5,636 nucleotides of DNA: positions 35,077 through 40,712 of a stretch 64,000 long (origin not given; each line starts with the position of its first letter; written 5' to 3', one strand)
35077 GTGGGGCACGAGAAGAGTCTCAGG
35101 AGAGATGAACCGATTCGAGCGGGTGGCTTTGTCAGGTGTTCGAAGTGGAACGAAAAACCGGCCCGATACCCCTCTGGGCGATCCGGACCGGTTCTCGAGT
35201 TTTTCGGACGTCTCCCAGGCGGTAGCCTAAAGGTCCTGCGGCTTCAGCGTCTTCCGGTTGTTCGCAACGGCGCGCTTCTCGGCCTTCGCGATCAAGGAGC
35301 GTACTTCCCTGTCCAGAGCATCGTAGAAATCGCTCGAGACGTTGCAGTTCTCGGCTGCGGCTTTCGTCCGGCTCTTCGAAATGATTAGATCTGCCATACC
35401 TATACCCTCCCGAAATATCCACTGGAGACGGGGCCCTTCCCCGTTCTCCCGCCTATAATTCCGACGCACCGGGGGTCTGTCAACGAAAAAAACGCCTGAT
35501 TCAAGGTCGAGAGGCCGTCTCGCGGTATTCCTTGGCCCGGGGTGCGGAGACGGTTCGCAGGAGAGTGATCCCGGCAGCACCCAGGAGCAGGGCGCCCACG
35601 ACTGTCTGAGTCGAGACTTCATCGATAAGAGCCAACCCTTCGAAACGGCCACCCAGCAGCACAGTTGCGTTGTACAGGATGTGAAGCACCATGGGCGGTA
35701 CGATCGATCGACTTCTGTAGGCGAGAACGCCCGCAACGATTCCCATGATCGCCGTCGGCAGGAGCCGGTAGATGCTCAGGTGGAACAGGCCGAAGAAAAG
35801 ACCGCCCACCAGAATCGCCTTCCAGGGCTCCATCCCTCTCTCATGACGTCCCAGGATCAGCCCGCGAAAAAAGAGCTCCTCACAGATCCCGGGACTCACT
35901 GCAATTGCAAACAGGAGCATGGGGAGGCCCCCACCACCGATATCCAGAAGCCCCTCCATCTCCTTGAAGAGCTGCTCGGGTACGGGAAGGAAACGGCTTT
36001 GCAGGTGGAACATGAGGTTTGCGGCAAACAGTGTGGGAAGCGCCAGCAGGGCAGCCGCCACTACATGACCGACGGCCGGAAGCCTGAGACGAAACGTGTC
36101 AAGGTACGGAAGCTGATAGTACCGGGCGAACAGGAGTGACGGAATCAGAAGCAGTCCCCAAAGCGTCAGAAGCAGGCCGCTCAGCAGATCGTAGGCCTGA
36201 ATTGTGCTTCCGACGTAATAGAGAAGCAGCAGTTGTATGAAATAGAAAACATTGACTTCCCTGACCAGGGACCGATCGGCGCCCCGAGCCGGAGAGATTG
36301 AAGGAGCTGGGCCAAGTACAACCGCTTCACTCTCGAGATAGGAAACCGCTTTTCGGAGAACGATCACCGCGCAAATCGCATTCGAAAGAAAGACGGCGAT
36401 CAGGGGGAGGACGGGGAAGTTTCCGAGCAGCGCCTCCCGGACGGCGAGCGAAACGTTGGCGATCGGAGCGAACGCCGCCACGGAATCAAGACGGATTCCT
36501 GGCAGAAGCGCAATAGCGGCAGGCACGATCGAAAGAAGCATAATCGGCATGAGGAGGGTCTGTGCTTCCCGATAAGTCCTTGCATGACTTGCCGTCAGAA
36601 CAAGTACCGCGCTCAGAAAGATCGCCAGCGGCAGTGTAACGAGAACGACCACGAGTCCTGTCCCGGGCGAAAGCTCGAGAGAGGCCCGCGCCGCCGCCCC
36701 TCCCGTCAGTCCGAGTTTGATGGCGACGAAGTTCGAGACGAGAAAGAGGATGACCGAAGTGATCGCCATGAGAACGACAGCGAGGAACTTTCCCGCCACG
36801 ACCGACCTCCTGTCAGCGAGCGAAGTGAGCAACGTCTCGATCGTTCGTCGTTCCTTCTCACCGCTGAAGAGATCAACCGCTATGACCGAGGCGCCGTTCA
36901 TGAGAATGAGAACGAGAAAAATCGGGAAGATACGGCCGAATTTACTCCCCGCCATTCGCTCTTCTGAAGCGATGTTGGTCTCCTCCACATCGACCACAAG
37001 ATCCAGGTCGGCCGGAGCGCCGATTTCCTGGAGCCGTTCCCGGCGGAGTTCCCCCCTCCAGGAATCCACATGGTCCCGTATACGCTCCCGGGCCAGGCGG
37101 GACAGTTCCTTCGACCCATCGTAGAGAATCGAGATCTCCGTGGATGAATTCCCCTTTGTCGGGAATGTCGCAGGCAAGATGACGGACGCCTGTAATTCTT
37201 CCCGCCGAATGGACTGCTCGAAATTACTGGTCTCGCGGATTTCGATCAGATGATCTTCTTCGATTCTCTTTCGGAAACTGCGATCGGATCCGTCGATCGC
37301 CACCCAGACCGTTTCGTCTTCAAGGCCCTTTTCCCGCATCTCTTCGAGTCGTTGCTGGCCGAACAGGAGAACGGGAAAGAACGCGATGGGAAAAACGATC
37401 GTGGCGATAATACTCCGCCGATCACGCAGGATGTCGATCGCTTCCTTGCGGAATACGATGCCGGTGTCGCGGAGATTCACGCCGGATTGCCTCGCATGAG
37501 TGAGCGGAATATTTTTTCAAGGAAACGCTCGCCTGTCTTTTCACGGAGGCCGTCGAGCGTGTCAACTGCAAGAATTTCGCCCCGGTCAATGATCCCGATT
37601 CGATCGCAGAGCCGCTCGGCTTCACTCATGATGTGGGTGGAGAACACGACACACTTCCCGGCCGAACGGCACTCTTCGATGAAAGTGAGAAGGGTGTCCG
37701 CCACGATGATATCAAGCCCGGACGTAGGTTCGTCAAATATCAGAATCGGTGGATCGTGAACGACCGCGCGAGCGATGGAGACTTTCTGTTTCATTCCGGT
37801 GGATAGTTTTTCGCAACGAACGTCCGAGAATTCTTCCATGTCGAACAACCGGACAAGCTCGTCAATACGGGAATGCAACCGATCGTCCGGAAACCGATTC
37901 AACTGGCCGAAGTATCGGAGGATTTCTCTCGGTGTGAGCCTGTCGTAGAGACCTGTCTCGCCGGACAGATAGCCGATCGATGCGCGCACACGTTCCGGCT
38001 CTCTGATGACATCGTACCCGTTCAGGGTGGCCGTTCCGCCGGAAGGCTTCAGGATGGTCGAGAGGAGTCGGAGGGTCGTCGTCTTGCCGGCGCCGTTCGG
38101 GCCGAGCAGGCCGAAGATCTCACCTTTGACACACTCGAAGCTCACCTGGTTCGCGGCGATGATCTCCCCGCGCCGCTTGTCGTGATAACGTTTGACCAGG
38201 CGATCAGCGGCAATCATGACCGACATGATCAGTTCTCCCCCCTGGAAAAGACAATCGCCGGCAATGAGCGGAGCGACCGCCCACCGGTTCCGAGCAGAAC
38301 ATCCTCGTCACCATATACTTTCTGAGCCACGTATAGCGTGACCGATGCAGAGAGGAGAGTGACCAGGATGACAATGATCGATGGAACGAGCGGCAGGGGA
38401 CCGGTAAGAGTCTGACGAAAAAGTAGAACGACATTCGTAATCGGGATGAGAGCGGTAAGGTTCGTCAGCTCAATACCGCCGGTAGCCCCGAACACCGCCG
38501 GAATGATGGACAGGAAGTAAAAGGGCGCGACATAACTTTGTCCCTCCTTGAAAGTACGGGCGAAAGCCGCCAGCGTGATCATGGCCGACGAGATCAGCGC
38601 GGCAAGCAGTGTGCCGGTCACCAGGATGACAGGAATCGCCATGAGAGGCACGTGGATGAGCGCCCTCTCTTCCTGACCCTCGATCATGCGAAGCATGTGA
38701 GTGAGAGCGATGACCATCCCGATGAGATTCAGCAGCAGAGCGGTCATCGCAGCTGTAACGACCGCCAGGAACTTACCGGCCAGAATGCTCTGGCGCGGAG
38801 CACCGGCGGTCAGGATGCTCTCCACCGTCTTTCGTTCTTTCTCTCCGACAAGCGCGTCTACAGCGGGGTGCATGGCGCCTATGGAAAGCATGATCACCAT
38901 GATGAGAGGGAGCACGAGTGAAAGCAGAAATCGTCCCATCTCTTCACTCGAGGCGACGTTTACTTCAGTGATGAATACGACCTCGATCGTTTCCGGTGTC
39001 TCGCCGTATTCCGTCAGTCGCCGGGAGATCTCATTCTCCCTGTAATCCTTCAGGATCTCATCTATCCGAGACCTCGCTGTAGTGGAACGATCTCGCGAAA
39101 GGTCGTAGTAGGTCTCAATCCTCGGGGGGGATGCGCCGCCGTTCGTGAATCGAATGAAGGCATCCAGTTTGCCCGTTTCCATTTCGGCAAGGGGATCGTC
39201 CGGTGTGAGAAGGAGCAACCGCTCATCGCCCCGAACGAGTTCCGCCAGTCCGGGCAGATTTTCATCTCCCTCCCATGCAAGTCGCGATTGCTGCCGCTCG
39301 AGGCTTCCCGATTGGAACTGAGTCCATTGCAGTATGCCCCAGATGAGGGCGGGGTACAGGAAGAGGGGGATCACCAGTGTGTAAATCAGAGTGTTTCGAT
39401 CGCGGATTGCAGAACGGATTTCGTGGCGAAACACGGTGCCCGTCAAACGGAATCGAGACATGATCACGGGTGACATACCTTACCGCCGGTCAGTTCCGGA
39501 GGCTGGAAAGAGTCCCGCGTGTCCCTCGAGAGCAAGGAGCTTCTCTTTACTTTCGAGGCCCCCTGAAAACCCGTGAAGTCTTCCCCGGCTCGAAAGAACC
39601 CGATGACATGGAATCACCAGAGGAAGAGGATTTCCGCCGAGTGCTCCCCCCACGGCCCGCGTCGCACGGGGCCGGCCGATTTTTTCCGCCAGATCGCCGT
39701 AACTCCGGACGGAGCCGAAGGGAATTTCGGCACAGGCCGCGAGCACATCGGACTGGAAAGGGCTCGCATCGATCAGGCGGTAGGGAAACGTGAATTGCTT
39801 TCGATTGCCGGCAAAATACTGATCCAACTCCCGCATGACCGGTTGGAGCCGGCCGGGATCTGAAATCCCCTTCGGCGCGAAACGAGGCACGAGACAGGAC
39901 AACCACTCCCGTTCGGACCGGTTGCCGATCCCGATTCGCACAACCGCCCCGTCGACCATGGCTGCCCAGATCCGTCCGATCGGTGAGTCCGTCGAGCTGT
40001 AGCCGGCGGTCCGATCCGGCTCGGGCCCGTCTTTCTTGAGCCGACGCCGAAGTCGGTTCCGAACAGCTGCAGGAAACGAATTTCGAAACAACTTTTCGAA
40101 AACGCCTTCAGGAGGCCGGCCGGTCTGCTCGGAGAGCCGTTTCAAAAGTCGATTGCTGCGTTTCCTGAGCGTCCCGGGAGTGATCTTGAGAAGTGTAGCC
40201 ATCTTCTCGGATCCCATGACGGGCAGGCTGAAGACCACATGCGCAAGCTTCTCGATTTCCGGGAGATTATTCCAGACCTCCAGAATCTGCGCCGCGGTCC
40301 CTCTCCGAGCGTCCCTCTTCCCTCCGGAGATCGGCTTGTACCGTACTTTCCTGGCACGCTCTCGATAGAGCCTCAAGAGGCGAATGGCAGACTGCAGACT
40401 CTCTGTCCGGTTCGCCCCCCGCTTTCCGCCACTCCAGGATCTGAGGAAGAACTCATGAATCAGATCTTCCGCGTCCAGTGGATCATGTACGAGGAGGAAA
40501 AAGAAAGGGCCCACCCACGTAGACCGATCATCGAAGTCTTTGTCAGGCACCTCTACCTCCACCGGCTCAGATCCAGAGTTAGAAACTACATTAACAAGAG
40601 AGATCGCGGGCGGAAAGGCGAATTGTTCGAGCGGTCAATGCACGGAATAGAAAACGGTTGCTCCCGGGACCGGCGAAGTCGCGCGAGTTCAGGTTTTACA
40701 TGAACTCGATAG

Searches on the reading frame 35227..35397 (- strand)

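Call 22: search_protein_families(library=ncbifam, proteins=[window:35227-35397:-], max_evalue=1)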
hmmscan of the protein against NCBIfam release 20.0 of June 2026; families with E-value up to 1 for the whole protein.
window:35227-35397:- (56 aa): 0 families

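Call 86: search_protein_families(library=pfam, proteins=[window:35227-35397:-], max_evalue=0.01)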
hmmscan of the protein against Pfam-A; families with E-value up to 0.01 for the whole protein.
window:35227-35397:- (56 aa): 1 family
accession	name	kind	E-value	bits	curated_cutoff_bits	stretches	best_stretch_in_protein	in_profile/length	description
PF09123.17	DUF1931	-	0.0058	17.3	21.8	1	23-56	20-53/138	Domain of unknown function (DUF1931)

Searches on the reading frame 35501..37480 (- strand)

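Call 9: search_protein_families(library=pfam, proteins=[window:35501-37480:-], max_evalue=0.001)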
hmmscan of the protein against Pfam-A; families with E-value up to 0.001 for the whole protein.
window:35501-37480:- (659 aa): 5 families
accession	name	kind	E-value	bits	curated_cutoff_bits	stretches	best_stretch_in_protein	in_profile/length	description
PF02517.21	Rce1-like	-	2.3e-21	76.3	22.4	1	520-605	5-92/93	Type II CAAX prenyl endopeptidase Rce1-like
PF12679.13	ABC2_membrane_2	-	2.9e-21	76.4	27.2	1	9-324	3-203/283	ABC-2 family transporter protein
PF12698.13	ABC2_membrane_3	-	4.3e-20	72.5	31.6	1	22-372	2-339/347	ABC-2 family transporter protein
PF12730.13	ABC2_membrane_4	-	1.7e-06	28.6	27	1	185-290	52-159/179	ABC-2 family transporter protein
PF01061.29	ABC2_membrane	-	3.7e-06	27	26.9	1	185-317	51-173/211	ABC-2 type transporter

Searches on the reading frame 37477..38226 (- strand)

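Call 9: search_protein_families(library=pfam, proteins=[window:37477-38226:-], max_evalue=0.001)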
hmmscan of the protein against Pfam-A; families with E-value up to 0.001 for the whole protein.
window:37477-38226:- (249 aa): 2 families
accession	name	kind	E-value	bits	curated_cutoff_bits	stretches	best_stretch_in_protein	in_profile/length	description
PF00005.33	ABC_tran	-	2.9e-31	109.3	25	1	26-169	2-137/137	ABC transporter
PF13304.12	AAA_21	-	5.4e-12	46.8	27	1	124-199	221-299/304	AAA domain, putative AbiEii toxin, Type IV TA system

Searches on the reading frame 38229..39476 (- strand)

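Call 9: search_protein_families(library=pfam, proteins=[window:38229-39476:-], max_evalue=0.001)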
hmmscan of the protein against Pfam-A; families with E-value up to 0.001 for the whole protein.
window:38229-39476:- (415 aa): 2 families
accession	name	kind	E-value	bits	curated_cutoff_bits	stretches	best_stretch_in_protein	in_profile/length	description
PF12679.13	ABC2_membrane_2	-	7.4e-18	65.2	27.2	1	14-342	2-215/283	ABC-2 family transporter protein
PF12698.13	ABC2_membrane_3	-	1.4e-16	61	31.6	1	88-381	63-342/347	ABC-2 family transporter protein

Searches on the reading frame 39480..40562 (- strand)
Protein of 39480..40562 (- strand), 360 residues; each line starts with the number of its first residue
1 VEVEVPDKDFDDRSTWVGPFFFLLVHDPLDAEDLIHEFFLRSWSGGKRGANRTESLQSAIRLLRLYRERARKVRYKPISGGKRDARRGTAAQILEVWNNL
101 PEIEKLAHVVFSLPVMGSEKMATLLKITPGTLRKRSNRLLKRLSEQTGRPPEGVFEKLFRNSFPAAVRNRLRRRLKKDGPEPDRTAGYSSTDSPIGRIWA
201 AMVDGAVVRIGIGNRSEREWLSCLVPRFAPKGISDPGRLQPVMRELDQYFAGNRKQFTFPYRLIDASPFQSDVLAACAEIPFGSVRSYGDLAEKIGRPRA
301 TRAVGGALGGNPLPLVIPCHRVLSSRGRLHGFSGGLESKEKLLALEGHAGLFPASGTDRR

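Call 9: search_protein_families(library=pfam, proteins=[window:39480-40562:-], max_evalue=0.001)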
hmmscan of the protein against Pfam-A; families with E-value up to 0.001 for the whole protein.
window:39480-40562:- (360 aa): 2 families
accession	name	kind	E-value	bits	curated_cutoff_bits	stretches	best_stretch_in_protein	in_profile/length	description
PF01035.26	DNA_binding_1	-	7.3e-31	106.3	27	1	268-347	1-80/81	6-O-methylguanine DNA methyltransferase, DNA binding domain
PF02870.21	Methyltransf_1N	-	1.3e-06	29.3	21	1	188-260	3-68/71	6-O-methylguanine DNA methyltransferase, ribonuclease-like domain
